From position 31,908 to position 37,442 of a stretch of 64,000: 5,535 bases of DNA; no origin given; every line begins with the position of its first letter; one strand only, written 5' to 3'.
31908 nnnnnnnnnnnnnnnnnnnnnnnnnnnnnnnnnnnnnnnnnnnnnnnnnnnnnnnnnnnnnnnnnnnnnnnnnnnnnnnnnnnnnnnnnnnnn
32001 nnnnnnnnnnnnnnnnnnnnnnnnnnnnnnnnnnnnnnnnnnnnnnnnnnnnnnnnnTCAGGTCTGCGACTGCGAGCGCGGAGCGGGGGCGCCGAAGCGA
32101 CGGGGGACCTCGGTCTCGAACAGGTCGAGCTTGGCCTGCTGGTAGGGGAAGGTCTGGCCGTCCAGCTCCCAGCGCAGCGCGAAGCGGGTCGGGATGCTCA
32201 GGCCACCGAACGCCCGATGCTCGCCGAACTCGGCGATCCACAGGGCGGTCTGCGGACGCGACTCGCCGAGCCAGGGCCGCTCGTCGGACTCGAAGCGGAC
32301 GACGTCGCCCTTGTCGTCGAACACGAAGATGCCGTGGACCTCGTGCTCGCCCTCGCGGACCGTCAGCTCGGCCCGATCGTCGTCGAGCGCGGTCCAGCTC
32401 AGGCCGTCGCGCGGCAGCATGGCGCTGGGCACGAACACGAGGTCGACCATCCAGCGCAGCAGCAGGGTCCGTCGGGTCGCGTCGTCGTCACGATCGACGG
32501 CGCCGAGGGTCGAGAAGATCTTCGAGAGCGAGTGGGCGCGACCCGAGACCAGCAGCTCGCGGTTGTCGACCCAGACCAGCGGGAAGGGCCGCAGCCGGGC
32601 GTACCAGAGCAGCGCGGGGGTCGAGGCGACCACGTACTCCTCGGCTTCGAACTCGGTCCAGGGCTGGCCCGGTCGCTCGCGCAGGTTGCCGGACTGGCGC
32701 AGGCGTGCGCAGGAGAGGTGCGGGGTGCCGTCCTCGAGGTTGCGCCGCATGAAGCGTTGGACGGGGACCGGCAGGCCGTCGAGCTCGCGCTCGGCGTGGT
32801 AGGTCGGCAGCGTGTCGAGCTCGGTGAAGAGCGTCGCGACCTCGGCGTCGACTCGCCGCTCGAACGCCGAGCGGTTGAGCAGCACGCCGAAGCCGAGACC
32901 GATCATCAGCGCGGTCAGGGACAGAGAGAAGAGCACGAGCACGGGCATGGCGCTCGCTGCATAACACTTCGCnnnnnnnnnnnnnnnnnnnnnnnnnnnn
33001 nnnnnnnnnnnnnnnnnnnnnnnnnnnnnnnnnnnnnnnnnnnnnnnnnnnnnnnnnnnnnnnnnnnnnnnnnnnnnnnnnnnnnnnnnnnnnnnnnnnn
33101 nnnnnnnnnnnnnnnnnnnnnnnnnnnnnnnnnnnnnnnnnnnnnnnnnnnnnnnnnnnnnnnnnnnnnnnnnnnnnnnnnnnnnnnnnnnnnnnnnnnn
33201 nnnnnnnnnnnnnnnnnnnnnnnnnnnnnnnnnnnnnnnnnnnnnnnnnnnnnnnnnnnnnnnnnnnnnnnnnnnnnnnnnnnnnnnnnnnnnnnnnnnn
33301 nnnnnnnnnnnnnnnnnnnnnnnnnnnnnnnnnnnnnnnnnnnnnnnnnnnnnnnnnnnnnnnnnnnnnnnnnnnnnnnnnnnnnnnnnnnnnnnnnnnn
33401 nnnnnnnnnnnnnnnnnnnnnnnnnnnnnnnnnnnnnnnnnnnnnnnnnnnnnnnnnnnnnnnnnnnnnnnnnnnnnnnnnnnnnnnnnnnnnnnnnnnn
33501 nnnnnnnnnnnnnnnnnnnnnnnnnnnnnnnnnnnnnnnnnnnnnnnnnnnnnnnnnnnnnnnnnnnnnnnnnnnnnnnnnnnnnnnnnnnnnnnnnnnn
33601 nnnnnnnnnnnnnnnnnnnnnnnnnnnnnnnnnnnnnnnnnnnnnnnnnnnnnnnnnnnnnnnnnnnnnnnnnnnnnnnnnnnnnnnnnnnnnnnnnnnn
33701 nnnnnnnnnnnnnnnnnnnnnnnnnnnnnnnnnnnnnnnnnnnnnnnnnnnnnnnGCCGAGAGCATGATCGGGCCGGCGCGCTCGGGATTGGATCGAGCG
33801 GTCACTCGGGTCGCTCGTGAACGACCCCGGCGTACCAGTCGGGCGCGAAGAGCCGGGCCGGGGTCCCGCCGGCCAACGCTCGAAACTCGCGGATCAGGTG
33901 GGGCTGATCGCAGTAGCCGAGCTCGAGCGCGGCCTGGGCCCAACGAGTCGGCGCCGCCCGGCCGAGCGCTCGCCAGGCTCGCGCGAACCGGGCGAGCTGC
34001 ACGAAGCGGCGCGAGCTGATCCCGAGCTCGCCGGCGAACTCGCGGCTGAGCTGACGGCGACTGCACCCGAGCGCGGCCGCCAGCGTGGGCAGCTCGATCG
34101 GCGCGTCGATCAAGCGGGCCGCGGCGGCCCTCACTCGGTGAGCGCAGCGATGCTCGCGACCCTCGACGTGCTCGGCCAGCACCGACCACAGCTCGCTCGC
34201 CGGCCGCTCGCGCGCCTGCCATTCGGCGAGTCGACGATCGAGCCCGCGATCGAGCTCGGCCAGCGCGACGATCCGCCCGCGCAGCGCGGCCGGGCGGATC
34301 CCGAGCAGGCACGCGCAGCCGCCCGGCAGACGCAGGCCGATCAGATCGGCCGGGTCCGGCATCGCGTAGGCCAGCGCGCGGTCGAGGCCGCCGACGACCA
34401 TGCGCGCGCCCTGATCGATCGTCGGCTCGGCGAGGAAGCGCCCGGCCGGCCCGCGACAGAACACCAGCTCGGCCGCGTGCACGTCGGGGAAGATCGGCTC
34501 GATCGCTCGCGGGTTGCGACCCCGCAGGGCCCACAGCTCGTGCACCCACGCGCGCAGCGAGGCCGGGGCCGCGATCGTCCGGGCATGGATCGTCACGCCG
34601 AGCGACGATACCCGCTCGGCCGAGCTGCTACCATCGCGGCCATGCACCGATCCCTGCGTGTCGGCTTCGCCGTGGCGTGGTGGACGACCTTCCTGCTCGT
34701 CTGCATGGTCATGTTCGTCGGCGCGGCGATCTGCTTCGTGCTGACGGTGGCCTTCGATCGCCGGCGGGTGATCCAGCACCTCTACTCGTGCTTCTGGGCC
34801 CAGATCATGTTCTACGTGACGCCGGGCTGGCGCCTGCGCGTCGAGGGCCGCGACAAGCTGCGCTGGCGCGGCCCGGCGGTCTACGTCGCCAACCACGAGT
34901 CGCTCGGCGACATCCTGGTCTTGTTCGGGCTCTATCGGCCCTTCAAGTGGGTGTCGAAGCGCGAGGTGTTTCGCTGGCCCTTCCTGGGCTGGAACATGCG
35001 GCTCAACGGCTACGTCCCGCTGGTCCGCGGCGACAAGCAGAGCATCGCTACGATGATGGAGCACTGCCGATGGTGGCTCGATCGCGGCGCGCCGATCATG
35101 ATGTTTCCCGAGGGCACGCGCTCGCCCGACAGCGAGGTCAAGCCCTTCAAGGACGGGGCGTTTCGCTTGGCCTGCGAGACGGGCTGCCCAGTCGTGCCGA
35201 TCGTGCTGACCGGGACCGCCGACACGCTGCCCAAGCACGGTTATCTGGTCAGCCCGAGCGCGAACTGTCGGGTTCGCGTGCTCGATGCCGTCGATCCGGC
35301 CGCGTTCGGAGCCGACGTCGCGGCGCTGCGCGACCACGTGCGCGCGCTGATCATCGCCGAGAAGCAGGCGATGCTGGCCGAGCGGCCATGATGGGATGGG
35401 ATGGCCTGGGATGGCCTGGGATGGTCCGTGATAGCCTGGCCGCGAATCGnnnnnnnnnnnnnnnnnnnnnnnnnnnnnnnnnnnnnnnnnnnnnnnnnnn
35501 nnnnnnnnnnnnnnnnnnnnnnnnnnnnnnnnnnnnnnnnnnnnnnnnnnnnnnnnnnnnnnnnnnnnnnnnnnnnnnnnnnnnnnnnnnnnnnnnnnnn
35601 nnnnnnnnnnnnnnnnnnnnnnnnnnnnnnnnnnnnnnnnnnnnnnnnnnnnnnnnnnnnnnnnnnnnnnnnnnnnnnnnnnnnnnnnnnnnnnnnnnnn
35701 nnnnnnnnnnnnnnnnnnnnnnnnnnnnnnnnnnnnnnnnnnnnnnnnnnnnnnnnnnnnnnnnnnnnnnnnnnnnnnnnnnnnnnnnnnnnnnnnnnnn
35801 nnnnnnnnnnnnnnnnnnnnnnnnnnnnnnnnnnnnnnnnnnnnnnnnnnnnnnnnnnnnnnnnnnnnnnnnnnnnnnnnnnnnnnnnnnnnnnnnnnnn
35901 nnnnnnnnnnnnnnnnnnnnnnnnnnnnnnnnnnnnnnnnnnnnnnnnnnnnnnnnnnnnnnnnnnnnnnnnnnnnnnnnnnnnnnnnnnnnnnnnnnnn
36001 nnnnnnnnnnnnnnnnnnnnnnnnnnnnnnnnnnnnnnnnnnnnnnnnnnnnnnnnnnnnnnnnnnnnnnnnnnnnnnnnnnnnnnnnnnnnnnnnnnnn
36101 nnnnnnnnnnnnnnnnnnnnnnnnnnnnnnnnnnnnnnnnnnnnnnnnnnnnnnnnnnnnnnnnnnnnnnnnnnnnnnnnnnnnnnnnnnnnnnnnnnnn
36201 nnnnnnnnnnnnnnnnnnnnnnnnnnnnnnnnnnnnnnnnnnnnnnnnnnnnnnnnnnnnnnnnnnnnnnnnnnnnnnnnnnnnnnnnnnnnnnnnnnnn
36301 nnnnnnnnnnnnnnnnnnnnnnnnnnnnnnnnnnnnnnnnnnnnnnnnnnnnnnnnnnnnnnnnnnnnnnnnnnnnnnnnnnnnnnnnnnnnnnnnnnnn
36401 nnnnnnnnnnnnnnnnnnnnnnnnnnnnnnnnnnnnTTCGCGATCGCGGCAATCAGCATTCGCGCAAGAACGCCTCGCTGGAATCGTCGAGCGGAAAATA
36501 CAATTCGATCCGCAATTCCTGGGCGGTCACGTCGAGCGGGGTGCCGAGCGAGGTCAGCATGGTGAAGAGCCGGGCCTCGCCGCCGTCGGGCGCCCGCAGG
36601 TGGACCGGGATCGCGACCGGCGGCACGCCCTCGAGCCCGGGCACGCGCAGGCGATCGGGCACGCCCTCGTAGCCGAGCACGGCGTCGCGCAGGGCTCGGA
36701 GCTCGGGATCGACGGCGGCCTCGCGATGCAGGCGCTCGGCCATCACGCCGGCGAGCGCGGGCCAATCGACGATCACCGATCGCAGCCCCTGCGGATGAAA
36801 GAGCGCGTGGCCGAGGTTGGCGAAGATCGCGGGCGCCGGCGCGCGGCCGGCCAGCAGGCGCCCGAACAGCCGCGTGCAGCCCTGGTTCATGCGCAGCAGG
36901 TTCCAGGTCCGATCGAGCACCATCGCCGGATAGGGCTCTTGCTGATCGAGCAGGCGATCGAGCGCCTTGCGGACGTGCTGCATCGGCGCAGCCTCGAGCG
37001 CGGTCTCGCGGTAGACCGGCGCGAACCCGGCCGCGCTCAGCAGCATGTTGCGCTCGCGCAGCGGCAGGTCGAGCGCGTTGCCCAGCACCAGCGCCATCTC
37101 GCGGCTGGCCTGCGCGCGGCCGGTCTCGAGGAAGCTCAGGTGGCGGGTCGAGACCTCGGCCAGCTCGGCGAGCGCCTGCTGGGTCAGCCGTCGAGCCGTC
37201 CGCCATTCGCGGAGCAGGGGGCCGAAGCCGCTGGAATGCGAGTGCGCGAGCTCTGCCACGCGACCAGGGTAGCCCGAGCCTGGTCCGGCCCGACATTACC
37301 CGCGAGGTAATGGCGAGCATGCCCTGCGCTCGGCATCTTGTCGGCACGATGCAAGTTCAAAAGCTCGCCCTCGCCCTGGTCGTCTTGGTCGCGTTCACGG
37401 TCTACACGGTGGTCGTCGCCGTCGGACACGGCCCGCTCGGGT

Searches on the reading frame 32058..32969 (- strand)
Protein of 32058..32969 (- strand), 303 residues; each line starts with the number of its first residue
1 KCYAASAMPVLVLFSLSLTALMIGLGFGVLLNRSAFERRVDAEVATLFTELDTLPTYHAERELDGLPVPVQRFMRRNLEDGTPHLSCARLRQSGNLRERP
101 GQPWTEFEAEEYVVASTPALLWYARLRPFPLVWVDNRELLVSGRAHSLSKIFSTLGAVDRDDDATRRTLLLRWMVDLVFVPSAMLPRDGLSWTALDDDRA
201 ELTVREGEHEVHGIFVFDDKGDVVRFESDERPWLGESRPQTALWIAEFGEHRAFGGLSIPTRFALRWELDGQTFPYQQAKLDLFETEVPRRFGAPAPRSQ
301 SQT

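Call 54: search_protein_families(library=pfam, proteins=[window:32058-32969:-], max_evalue=0.001)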
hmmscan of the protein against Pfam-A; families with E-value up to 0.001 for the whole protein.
window:32058-32969:- (303 aa): 2 families
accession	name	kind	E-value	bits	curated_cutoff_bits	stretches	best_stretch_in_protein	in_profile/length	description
PF20181.5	DUF6544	-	1.1e-52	178.9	25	1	60-278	5-220/221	Family of unknown function (DUF6544)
PF21900.3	DUF6920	-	1.1e-47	162.9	27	1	65-282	2-218/222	Family of unknown function (DUF6920)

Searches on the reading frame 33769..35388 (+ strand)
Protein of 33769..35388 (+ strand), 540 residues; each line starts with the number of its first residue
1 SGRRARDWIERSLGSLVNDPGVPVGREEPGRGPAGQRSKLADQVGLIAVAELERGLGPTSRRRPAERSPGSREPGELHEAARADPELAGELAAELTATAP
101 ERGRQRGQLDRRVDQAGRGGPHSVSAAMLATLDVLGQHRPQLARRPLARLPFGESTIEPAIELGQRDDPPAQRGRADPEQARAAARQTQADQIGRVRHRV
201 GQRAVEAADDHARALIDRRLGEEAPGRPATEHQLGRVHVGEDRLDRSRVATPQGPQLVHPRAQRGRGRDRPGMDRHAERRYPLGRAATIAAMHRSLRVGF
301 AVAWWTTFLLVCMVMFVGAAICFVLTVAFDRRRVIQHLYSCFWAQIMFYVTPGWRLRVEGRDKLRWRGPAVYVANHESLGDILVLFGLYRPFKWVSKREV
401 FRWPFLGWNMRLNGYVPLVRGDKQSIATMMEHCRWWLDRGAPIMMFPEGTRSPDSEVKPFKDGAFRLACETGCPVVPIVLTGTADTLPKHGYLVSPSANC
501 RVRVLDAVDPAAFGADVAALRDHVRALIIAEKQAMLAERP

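Call 54: search_protein_families(library=pfam, proteins=[window:33769-35388:+], max_evalue=0.001)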
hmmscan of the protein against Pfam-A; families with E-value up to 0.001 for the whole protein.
window:33769-35388:+ (540 aa): 1 family
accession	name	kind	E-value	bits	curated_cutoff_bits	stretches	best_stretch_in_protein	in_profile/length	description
PF01553.26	Acyltransferase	-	7.7e-31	107.1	23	1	355-480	1-131/132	Acyltransferase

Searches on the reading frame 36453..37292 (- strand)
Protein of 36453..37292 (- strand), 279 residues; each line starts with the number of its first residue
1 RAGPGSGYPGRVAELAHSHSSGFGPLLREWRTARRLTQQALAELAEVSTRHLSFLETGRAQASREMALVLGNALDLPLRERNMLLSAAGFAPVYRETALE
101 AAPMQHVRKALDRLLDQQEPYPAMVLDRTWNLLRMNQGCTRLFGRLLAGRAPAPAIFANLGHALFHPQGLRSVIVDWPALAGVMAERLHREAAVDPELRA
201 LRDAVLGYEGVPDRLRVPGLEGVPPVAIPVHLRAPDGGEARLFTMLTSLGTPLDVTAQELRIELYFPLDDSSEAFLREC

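Call 54: search_protein_families(library=pfam, proteins=[window:36453-37292:-], max_evalue=0.001)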
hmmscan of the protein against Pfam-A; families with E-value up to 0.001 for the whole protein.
window:36453-37292:- (279 aa): 3 families
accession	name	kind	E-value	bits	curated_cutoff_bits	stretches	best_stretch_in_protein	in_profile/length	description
PF17765.7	MLTR_LBD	-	4.5e-29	102.1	26.3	1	107-277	1-166/168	MmyB-like transcription regulator ligand binding domain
PF13560.12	HTH_31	-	6.3e-10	39.7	27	1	23-82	2-62/64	Helix-turn-helix domain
PF01381.28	HTH_3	-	2.3e-08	34.4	23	1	27-80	1-54/55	Helix-turn-helix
